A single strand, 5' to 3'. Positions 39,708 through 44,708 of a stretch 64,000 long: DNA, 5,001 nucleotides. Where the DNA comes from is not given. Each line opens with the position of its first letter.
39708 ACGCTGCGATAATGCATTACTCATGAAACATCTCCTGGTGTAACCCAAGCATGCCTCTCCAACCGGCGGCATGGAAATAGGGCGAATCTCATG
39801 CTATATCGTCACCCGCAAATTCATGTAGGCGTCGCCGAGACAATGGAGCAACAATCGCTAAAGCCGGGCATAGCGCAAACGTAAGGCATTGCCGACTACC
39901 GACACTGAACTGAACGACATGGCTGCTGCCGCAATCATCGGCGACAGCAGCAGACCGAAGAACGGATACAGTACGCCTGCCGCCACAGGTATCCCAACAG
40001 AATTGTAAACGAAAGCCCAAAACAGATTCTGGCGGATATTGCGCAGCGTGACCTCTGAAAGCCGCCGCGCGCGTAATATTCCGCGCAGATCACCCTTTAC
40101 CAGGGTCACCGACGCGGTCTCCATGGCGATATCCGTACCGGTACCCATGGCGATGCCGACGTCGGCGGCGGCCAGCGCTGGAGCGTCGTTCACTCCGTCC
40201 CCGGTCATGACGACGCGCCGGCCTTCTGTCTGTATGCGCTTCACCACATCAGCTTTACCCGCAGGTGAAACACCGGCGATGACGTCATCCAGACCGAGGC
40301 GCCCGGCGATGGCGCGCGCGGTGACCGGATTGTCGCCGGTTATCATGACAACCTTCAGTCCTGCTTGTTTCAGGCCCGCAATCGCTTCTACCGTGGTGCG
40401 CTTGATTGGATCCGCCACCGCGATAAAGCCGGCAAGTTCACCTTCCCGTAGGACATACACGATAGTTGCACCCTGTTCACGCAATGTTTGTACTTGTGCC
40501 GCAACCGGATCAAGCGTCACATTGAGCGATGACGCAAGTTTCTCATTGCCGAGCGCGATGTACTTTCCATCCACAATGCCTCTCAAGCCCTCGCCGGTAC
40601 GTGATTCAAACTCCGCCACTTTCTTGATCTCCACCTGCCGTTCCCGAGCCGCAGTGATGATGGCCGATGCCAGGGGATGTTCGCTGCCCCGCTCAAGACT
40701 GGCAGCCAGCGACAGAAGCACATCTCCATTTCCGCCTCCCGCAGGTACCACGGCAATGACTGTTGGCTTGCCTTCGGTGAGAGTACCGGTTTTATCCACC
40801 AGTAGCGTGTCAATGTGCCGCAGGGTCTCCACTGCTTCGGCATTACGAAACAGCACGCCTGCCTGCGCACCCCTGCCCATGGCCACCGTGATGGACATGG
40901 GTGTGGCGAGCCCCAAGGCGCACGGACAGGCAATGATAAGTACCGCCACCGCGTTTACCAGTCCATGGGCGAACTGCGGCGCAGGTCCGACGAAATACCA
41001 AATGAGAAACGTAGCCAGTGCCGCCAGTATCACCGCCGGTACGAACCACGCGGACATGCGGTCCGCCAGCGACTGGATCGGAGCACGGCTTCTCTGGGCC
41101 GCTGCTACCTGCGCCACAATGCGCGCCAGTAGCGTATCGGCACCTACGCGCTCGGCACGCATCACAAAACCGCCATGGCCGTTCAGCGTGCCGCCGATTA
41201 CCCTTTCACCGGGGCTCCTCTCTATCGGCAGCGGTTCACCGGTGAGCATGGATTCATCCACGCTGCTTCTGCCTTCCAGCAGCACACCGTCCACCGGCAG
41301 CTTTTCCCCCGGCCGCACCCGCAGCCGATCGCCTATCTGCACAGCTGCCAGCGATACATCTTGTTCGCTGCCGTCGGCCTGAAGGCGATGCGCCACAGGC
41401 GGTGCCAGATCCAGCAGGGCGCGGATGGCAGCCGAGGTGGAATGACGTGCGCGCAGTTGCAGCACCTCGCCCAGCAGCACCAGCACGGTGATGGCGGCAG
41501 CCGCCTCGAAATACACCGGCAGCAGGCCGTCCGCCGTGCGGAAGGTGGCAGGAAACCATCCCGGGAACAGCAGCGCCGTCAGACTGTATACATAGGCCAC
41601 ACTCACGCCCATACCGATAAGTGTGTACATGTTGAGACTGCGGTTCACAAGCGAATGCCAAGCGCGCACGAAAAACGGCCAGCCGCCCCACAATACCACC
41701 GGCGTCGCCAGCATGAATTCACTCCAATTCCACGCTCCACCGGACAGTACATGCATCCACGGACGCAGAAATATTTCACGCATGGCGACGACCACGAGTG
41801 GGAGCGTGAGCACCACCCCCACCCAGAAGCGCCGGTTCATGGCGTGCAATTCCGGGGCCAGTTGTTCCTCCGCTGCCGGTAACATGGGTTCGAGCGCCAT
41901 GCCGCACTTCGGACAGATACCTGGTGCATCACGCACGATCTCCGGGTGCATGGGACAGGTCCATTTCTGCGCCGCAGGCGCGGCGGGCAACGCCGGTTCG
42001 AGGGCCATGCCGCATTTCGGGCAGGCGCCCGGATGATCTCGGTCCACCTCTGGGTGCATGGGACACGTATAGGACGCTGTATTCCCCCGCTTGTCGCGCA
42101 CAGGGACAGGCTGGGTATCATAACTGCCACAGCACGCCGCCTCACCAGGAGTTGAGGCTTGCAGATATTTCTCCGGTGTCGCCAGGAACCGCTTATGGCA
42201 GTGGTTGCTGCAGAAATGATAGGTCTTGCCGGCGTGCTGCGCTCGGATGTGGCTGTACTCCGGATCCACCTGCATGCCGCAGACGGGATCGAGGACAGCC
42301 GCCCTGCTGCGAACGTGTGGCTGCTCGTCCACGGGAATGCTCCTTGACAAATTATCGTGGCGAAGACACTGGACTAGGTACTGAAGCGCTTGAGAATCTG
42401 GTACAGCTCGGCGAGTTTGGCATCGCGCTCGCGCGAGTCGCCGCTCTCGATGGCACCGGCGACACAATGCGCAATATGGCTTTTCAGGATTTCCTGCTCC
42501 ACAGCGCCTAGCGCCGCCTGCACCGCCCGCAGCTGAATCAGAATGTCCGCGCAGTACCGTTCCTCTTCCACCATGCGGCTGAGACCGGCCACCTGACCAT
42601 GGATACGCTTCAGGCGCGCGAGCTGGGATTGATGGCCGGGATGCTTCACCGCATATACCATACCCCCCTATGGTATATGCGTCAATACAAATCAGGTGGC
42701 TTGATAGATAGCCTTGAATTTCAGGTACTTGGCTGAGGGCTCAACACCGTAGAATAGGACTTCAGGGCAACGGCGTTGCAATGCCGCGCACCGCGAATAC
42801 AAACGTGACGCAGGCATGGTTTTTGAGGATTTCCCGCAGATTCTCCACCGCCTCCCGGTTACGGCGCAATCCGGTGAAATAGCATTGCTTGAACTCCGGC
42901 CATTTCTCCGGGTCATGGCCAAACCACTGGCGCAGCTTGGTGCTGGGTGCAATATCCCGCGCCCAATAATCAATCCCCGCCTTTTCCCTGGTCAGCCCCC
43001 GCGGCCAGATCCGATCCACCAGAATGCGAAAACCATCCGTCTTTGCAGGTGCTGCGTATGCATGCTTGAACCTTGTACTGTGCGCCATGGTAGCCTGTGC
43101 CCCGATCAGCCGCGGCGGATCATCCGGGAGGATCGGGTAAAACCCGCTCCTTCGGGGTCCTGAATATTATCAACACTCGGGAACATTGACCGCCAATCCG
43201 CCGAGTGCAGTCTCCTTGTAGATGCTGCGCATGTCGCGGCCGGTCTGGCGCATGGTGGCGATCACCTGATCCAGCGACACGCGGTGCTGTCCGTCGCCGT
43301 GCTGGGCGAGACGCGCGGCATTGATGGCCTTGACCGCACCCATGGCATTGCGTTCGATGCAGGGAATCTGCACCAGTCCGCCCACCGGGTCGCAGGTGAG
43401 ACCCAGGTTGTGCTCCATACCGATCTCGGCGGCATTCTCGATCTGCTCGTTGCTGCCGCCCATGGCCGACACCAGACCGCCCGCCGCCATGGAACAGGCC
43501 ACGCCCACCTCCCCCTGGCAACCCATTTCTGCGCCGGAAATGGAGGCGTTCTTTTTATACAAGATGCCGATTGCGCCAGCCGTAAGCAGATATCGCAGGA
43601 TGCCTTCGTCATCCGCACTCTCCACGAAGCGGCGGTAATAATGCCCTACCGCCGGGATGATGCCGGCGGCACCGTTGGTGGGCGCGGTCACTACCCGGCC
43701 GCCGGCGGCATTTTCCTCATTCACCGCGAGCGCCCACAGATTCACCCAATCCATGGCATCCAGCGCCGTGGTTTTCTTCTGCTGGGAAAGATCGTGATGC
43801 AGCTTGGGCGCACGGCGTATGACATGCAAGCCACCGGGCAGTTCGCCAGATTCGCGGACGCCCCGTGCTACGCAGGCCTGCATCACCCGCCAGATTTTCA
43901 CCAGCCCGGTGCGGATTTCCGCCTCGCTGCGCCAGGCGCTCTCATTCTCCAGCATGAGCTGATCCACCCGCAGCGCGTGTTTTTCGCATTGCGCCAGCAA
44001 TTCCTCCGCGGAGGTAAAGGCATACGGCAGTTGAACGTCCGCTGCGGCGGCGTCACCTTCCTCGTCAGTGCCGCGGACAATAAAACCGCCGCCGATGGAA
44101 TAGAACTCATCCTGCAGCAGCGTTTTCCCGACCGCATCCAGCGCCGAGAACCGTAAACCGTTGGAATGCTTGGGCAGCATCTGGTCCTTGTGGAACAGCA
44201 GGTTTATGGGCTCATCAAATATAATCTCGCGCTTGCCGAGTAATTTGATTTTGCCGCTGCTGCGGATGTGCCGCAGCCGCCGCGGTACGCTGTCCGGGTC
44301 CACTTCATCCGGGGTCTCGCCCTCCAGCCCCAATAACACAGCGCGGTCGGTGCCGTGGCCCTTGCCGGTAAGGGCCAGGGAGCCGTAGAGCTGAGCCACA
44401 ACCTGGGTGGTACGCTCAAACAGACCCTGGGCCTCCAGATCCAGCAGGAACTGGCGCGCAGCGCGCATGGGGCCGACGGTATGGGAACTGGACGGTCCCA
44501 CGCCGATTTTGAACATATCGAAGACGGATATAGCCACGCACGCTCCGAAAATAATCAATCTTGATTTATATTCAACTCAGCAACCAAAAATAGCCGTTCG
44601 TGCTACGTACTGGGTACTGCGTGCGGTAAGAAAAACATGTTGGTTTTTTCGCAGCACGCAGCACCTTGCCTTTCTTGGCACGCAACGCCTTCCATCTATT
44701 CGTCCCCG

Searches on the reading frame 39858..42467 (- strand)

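Call 9: search_protein_families(library=pfam, proteins=[window:39858-42467:-], max_evalue=0.001)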
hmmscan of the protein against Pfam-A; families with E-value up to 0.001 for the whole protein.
window:39858-42467:- (869 aa): 6 families
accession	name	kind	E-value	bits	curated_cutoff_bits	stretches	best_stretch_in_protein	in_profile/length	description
PF00122.25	E1-E2_ATPase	-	3e-56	190.2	28.1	1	354-535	2-180/181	E1-E2 ATPase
PF00702.32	Hydrolase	-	3e-36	126.1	26.4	1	552-769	1-191/191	haloacid dehalogenase-like hydrolase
PF19335.5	HMBD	-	3.7e-26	91.2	23.6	2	168-194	1-27/28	Heavy metal binding domain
PF04945.19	YHS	-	6.7e-14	52.1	30.3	1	59-104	2-46/47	YHS domain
PF08282.18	Hydrolase_3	-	1.8e-08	34.9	20.9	1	741-798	195-252/255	haloacid dehalogenase-like hydrolase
PF12710.13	HAD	-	0.00015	22.7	27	1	691-765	89-188/189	haloacid dehalogenase-like hydrolase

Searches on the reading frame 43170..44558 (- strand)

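Call 9: search_protein_families(library=pfam, proteins=[window:43170-44558:-], max_evalue=0.001)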
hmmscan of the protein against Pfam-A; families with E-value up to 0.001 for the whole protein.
window:43170-44558:- (462 aa): 2 families
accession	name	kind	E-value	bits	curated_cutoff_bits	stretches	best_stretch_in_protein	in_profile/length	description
PF03313.21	SDH_alpha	-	1.4e-91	307.3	26.4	1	194-456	2-260/260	Serine dehydratase alpha chain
PF03315.21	SDH_beta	-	1.5e-61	207.7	26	1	11-162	1-152/155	Serine dehydratase beta chain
